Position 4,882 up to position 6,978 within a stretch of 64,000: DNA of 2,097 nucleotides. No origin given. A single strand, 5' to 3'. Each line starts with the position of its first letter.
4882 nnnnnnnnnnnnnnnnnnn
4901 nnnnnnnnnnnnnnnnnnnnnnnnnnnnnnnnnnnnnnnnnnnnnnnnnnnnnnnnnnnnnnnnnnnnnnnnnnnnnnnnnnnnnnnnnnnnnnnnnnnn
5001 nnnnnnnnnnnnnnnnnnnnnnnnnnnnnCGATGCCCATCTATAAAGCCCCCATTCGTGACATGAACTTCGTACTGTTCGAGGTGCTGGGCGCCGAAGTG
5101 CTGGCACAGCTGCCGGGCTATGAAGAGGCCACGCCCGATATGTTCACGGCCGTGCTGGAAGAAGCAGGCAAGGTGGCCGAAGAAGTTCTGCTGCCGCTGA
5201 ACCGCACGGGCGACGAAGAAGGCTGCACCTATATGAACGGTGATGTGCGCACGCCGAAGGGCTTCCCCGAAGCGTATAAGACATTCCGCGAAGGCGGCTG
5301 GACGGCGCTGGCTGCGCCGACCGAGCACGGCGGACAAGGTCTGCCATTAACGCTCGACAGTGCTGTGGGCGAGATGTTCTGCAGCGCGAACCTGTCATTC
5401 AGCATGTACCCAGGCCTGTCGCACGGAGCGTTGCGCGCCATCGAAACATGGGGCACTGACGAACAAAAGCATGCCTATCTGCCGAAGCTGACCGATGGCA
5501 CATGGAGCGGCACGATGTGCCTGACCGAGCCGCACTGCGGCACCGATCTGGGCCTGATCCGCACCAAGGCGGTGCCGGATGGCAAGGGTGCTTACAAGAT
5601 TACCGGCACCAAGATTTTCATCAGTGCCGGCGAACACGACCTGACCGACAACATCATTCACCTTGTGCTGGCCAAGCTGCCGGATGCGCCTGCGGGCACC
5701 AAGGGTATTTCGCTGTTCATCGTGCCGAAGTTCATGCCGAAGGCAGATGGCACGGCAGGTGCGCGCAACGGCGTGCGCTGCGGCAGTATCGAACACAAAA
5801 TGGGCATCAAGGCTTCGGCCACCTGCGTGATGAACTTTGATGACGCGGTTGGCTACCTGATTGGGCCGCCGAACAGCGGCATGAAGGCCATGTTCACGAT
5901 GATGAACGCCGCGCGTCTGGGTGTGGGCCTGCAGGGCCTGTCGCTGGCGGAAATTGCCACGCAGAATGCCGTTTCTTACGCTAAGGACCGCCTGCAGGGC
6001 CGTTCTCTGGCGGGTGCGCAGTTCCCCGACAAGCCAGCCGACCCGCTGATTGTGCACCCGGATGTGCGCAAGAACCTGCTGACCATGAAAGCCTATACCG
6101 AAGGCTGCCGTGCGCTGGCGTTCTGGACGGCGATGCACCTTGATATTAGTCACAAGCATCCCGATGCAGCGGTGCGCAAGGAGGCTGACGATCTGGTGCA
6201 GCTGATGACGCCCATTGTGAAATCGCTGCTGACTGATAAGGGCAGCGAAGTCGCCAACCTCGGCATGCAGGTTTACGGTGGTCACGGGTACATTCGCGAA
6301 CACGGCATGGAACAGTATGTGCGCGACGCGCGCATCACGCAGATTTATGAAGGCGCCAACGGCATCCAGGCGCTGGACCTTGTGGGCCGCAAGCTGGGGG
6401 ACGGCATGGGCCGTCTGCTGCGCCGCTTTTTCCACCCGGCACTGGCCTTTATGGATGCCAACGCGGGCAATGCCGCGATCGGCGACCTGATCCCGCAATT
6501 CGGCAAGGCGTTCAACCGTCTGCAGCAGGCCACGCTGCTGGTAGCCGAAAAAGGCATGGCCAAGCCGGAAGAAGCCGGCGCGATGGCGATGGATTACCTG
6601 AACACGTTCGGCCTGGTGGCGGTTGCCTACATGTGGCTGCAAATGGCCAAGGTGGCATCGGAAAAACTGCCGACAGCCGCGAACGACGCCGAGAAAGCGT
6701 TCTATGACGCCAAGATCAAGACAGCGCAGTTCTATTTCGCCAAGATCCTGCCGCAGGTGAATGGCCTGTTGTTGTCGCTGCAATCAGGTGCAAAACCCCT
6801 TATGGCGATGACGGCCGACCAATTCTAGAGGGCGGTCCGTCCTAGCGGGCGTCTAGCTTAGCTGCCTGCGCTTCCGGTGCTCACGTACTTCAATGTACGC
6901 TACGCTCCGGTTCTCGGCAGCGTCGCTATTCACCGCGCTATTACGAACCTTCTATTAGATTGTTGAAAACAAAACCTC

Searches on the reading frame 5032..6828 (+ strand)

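Call 44: search_protein_families(library=pfam, proteins=[window:5032-6828:+], max_evalue=0.001)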
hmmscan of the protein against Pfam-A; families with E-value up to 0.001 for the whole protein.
window:5032-6828:+ (598 aa): 6 families
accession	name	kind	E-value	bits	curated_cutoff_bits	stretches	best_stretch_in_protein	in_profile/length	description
PF12806.12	Acyl-CoA_dh_C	-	2.7e-32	111.9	30.3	1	475-593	10-123/124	Acetyl-CoA dehydrogenase C-terminal like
PF00441.29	Acyl-CoA_dh_1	-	1.5e-21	77.6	22.4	1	281-450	1-145/150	Acyl-CoA dehydrogenase, C-terminal domain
PF02770.24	Acyl-CoA_dh_M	-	7.1e-14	52.2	33.3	1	162-271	2-96/97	Acyl-CoA dehydrogenase, middle domain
PF02771.21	Acyl-CoA_dh_N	-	1.5e-13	51.5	22.9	1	77-156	31-112/113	Acyl-CoA dehydrogenase, N-terminal domain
PF22924.1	ACOX_C_alpha1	-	2.8e-07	30.9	27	1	291-445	4-159/169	Acyl-CoA oxidase, C-alpha1 domain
PF08028.16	Acyl-CoA_dh_2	-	0.00058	20.6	22.7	0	302-443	7-133/134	Acyl-CoA dehydrogenase, C-terminal domain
